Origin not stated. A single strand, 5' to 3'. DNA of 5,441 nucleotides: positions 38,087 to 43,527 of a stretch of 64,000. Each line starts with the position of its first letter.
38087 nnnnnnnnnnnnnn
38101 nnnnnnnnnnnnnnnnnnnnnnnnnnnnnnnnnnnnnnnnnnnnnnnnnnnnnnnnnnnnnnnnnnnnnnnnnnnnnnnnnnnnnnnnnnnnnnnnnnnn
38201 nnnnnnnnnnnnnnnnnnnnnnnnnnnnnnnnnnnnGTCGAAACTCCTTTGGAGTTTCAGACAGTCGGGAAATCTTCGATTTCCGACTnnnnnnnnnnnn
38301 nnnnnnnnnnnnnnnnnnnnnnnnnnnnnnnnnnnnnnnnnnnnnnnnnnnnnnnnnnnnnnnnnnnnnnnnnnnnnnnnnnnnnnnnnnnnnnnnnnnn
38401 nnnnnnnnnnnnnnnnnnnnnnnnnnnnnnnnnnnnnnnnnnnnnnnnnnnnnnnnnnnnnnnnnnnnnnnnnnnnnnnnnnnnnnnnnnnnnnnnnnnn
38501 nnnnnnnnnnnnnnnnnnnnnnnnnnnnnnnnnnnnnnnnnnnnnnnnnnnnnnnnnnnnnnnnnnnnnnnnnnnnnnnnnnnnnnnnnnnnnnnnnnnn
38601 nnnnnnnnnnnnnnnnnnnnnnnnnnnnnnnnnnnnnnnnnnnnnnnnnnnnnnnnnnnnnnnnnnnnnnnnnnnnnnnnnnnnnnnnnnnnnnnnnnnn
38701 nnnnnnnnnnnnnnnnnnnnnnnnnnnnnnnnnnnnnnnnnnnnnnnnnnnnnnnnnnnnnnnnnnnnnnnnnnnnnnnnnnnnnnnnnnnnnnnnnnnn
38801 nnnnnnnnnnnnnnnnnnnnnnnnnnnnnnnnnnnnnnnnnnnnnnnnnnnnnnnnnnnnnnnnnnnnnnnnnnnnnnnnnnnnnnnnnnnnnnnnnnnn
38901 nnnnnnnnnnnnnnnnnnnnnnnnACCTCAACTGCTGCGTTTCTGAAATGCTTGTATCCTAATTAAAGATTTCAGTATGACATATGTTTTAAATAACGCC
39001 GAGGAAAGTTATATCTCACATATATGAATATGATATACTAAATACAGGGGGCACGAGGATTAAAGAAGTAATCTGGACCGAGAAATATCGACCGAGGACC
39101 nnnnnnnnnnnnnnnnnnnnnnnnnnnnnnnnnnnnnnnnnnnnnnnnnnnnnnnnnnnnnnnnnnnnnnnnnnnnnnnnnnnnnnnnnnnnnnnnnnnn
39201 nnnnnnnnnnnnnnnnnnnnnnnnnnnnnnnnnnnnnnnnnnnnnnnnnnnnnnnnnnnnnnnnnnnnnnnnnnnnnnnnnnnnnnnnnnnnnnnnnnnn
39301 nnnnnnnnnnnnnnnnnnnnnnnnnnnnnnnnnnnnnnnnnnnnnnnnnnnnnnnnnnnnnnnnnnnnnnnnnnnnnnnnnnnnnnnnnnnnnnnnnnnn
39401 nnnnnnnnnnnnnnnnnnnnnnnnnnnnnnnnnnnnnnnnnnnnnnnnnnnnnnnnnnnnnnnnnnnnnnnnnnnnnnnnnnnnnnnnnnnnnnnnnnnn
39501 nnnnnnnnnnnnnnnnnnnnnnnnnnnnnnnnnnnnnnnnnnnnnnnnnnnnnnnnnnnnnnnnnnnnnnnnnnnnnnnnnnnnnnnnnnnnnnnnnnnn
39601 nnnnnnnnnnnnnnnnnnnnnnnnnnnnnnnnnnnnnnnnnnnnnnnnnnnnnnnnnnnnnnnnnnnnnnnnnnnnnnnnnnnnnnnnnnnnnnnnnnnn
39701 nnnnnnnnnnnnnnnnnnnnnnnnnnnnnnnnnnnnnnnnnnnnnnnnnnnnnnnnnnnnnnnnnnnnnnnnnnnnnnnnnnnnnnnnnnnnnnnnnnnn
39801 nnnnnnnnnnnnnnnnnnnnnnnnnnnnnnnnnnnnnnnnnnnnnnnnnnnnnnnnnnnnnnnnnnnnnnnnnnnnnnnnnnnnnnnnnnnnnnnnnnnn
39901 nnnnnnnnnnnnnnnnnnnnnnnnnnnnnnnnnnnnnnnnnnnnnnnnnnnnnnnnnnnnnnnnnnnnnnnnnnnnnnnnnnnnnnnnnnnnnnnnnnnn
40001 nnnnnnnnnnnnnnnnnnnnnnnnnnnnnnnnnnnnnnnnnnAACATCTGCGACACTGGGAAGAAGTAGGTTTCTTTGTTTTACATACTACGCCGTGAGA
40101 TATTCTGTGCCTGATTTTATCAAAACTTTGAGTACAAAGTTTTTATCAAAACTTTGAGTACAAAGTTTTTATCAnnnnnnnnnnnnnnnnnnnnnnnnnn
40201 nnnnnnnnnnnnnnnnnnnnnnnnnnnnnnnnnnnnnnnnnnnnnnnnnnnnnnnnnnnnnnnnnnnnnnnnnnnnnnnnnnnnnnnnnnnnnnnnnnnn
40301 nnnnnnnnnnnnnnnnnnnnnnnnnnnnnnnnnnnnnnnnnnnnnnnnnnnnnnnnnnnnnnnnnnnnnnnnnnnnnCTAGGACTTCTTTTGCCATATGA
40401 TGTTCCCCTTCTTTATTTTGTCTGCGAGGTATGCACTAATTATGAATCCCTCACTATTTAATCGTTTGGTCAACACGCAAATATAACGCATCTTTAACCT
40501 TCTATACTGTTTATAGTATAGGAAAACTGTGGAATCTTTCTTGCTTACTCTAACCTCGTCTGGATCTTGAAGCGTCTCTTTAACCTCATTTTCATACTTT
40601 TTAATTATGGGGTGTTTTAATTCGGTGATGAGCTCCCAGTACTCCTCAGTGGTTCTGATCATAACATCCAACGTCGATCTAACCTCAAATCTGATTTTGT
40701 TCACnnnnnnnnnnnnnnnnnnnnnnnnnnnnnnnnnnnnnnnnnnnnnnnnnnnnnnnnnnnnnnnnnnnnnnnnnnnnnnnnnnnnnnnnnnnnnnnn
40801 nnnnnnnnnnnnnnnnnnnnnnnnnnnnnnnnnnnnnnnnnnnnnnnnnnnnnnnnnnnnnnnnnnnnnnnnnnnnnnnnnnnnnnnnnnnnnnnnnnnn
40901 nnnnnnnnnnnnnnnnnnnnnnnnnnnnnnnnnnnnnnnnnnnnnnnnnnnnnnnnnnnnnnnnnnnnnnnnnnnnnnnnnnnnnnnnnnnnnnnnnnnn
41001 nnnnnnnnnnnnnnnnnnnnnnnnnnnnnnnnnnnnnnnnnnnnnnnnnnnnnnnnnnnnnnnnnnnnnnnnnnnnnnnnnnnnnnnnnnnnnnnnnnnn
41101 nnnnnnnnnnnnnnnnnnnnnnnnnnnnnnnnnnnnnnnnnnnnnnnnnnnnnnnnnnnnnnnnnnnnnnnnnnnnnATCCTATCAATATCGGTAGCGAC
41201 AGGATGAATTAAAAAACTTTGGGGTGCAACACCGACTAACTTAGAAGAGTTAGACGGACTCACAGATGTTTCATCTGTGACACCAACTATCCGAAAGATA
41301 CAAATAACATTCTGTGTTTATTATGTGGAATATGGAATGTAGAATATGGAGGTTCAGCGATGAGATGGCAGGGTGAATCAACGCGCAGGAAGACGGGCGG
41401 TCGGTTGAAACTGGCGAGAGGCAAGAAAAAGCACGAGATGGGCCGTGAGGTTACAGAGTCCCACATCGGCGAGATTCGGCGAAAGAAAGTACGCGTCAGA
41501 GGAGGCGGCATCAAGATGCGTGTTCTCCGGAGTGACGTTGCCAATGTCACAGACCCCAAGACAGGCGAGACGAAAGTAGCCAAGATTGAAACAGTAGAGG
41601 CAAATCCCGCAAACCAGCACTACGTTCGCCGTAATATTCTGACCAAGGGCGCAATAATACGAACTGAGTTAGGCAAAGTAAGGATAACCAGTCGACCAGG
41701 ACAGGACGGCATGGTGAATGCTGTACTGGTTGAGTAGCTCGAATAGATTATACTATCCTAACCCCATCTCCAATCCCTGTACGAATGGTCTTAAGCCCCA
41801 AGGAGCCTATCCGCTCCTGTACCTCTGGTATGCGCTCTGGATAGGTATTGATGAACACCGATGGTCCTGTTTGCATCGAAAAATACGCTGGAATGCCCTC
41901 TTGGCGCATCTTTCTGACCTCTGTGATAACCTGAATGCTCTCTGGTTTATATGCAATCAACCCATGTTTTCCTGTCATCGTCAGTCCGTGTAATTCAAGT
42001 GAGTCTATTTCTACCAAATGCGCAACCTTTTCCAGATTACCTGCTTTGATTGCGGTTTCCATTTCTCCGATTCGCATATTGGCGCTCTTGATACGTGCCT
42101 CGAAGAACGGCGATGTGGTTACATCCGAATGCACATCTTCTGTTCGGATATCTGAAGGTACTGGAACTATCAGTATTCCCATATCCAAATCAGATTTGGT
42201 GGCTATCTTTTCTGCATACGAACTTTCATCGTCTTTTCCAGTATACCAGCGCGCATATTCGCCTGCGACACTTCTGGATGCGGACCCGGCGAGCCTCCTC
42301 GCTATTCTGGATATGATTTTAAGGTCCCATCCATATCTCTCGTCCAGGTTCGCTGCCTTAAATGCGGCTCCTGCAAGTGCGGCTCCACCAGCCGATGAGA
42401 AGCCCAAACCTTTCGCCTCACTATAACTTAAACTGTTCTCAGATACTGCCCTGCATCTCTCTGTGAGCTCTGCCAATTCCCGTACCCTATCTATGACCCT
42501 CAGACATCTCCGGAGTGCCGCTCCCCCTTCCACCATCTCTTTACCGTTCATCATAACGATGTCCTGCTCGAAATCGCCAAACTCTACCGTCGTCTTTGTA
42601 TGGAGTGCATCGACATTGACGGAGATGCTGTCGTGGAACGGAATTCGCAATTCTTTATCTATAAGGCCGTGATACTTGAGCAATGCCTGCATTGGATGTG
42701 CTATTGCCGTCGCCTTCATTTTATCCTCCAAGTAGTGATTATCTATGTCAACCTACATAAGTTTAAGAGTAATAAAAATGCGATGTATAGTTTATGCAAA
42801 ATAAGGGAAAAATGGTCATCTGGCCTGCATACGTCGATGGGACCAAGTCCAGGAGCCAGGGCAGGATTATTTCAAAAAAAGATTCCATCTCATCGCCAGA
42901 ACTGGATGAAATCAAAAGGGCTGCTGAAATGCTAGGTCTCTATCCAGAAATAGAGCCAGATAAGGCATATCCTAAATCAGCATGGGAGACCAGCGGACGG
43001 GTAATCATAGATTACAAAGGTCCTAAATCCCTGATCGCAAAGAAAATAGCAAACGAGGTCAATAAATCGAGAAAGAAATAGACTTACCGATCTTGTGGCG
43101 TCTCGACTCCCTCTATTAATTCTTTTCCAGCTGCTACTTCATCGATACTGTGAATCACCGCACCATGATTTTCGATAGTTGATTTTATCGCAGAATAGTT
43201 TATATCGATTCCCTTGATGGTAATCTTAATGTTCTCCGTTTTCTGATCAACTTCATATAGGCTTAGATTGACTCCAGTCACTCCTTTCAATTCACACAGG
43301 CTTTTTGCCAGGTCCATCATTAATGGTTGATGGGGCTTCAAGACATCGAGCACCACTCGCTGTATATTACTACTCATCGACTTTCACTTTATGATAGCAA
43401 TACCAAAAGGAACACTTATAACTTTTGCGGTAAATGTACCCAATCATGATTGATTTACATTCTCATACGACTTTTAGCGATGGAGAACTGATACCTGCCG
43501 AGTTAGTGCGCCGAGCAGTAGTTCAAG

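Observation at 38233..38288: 56-nt double-hairpin element embedded in frame in ileS, with a near-identical copy in tfb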

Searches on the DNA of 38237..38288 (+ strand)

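Call 62: build_rna_model(alignment_id=A1, structure=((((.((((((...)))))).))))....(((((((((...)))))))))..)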
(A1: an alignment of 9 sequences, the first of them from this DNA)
Model R1 built from alignment A1 (9 sequences, 52 columns); structure: as given.
model positions 50; base pairs 19; branch points 1; effective number of sequences 5.99; information 1.106 bits per position. Calibrated on 0.2 Mb of random sequence (short: E-values are rough).
structure used (alignment columns):
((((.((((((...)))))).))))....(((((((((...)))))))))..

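Call 63: search_with_rna_model(model_id=R1, sources=[window, L001, L010, L013, L015, L018, L019, L020, L021], max_evalue=10, filters=default)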
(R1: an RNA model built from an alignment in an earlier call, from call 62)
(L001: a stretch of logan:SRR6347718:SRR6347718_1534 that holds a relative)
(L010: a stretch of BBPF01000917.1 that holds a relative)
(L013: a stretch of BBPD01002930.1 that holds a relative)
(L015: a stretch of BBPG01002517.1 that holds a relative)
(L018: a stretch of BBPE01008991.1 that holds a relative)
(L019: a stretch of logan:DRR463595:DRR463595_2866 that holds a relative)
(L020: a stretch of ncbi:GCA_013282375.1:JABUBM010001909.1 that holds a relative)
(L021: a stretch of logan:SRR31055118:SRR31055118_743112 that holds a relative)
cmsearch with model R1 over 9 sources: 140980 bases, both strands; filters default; matches with E-value up to 10: 38.
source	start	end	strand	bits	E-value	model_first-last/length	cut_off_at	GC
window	35065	35114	-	76.4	1.2e-17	1-50/50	no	0.44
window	21193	21242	-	74.2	4.5e-17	1-50/50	no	0.54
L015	2700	2749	+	74.2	4.6e-17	1-50/50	no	0.44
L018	10297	10346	+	72.4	1.4e-16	1-50/50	no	0.46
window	33953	34002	-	72.2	1.5e-16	1-50/50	no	0.42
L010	4794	4843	-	72.2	1.5e-16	1-50/50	no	0.52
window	40006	40055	+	69.9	6e-16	1-50/50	no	0.44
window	38237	38288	+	57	1.4e-12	1-50/50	no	0.46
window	44568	44619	+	53.9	9.1e-12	1-50/50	no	0.46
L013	729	787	+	43.8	4e-09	1-50/50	no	0.44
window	34030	34088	-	41.8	1.3e-08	1-50/50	no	0.47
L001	9471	9506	-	28.8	3.2e-05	1-50/50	no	0.53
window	33978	34054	+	28.5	3.9e-05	1-50/50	no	0.44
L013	763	807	-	27.7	6.2e-05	1-50/50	no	0.49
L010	4819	4870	+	27.7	6.4e-05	1-50/50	no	0.5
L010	4845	4869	-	26.4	0.00014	1-25/50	no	0.48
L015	2694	2724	-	24.5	0.00044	1-50/50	no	0.45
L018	10294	10321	-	24.2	0.00053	1-50/50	no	0.43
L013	38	86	+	21.7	0.0023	1-50/50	no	0.49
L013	831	868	+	20.9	0.0038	1-50/50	no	0.26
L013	709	753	-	17.9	0.022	1-50/50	no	0.36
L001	9473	9493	+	16.6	0.05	28-48/50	no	0.52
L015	2727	2747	-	15.8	0.079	28-48/50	no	0.43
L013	832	854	-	13.6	0.3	2-24/50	no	0.35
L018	10322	10364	-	10.4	2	1-50/50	no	0.42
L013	11859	11907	-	8.9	5.2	1-50/50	no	0.45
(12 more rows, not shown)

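Call 88: search_with_rna_model(model_id=R1, sources=[L022, L030], max_evalue=0.01)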
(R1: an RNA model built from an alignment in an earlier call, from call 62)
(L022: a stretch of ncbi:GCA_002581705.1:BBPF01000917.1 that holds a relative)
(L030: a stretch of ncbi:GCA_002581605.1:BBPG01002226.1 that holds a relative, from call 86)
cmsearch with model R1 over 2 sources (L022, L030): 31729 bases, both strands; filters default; matches with E-value up to 0.01: 18.
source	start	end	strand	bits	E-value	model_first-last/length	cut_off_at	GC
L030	15066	15115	+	72.2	3.3e-17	1-50/50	no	0.42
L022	11607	11656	-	72.2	3.5e-17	1-50/50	no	0.52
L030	8487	8536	-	69.9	1.3e-16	1-50/50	no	0.44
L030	10357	10408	-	57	3.1e-13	1-50/50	no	0.46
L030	3917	3968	-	53.9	2e-12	1-50/50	no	0.46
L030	13531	13562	+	33.8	3.6e-07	1-50/50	no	0.39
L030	14840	14880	+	33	5.8e-07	1-50/50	no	0.49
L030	15014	15090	-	28.5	8.7e-06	1-50/50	no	0.44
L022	11632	11683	+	27.7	1.4e-05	1-50/50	no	0.5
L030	7227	7271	-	27.1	2e-05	1-50/50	no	0.44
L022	11658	11682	-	26.4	3.1e-05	1-25/50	no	0.48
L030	4400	4434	-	25.8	4.3e-05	1-50/50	no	0.37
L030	13512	13555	-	25.5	5.2e-05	1-50/50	no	0.3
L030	8512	8543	+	25.1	7e-05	1-50/50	no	0.44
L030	10383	10426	+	23.5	0.00018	1-50/50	no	0.5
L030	8489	8509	+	20.6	0.00099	28-48/50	no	0.48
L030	3763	3791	-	20.3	0.0012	1-50/50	no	0.48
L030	14827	14864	-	18.7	0.0032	1-50/50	no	0.34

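Call 90: search_with_rna_model(model_id=R1, sources=[L037, L038, L039, L040], max_evalue=0.1)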
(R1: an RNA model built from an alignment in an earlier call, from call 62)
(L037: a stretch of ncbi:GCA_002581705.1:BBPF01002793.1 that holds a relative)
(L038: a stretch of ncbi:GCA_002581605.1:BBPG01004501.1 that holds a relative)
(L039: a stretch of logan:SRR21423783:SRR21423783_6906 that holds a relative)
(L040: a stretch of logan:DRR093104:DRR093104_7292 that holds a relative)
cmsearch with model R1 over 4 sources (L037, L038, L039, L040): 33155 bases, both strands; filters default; matches with E-value up to 0.1: 0.
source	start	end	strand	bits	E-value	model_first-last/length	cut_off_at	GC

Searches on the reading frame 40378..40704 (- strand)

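Call 56: search_protein_families(library=pfam, proteins=[window:40378-40704:-], max_evalue=0.01)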
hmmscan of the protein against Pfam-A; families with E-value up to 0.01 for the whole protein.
window:40378-40704:- (108 aa): 1 family
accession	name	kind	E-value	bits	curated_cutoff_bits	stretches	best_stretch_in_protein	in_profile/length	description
PF18810.6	PBECR2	-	0.00072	20.2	27.1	1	34-89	43-86/120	phage-Barnase-EndoU-ColicinE5/D-RelE like nuclease2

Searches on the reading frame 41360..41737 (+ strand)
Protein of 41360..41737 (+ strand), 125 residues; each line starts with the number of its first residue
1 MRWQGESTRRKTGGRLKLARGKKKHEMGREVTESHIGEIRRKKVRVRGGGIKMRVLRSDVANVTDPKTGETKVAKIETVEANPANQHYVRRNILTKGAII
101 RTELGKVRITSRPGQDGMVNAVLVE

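Call 84: list_cluster_members(proteins=[window:41360-41737:+, window:43084-43377:-, window:43434-44132:+, window:63446-63934:+, window:61753-63429:+, window:59862-61343:+, window:57088-59058:+, window:12266-14149:-, window:15766-16770:+, window:50743-52359:+])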
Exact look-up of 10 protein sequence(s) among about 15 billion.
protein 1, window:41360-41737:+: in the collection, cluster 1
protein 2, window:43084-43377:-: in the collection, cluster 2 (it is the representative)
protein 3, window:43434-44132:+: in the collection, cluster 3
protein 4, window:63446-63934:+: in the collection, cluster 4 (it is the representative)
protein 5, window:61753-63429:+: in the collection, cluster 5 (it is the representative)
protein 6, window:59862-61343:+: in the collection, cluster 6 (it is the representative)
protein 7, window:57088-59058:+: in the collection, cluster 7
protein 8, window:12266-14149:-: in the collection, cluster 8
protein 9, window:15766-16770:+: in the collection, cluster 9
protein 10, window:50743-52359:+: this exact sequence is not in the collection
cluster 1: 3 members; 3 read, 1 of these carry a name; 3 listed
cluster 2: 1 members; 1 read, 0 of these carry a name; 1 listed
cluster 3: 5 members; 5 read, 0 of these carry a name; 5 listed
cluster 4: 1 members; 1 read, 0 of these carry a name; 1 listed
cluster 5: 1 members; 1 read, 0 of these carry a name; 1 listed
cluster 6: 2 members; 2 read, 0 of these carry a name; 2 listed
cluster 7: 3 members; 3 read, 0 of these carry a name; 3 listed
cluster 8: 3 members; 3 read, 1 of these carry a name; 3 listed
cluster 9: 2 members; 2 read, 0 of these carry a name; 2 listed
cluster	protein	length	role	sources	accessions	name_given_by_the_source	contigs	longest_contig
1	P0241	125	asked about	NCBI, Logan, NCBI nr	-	-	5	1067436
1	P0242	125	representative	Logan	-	-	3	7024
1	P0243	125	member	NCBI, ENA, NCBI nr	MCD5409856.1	MAG: 30S ribosomal protein S8e [Methanocellales archaeon] | 30S ribosomal protein S8e [Methanocellales archaeon]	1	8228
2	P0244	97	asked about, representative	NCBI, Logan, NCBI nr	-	-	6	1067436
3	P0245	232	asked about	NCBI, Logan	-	-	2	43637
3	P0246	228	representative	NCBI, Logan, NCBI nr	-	-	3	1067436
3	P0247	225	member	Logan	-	-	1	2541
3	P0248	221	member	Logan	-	-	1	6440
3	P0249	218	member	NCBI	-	-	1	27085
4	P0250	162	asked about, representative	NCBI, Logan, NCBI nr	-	-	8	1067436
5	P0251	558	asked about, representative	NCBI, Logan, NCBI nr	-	-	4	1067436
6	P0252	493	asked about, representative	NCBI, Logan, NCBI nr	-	-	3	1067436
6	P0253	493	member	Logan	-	-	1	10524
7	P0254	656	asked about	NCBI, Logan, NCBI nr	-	-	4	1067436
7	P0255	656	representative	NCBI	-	-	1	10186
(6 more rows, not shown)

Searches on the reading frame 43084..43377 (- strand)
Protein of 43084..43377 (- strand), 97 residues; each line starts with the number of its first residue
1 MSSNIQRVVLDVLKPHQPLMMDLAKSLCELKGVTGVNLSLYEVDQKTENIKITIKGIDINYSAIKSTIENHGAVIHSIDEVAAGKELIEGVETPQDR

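Call 86: find_encoding_contigs(protein=window:43084-43377:-, flank=10000, max_places=10)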
Protein window:43084-43377:- (97 aa): 8 contigs read that carry it; 7 places shown.
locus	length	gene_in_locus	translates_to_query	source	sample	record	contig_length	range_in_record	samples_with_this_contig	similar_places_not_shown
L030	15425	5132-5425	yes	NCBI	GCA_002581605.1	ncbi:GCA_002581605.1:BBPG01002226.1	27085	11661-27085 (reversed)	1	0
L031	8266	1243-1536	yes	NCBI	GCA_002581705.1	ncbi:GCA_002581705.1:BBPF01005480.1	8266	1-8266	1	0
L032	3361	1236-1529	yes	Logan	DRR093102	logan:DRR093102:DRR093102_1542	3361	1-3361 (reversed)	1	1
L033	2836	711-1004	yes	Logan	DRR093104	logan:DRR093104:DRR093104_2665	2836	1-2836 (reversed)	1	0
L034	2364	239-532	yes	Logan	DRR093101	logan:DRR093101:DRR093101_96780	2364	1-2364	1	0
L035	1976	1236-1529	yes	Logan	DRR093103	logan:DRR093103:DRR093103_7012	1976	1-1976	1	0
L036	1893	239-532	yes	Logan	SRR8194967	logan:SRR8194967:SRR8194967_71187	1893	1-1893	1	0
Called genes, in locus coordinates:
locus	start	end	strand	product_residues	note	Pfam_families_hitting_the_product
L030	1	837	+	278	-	?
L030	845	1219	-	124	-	PF01850:PIN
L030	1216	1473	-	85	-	PF04014:MazE_antitoxin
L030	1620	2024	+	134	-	-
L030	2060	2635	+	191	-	PF06695:Sm_multidrug_ex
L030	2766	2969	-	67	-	PF00382:TFIIB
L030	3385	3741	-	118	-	-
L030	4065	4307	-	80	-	PF04410:Gar1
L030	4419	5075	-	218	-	PF01876:RNase_P_p30 (weak), PF02811:PHP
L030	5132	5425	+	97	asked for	PF02680:DUF211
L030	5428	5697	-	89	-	PF01922:SRP19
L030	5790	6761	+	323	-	PF22700:MVD-like_N, PF18376:MDD_C (weak)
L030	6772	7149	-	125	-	PF01201:Ribosomal_S8e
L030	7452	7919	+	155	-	PF09999:DUF2240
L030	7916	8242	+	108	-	-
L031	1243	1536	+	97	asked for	PF02680:DUF211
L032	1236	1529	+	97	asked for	PF02680:DUF211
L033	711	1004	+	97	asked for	PF02680:DUF211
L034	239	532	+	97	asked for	PF02680:DUF211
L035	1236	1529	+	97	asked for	PF02680:DUF211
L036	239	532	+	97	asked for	PF02680:DUF211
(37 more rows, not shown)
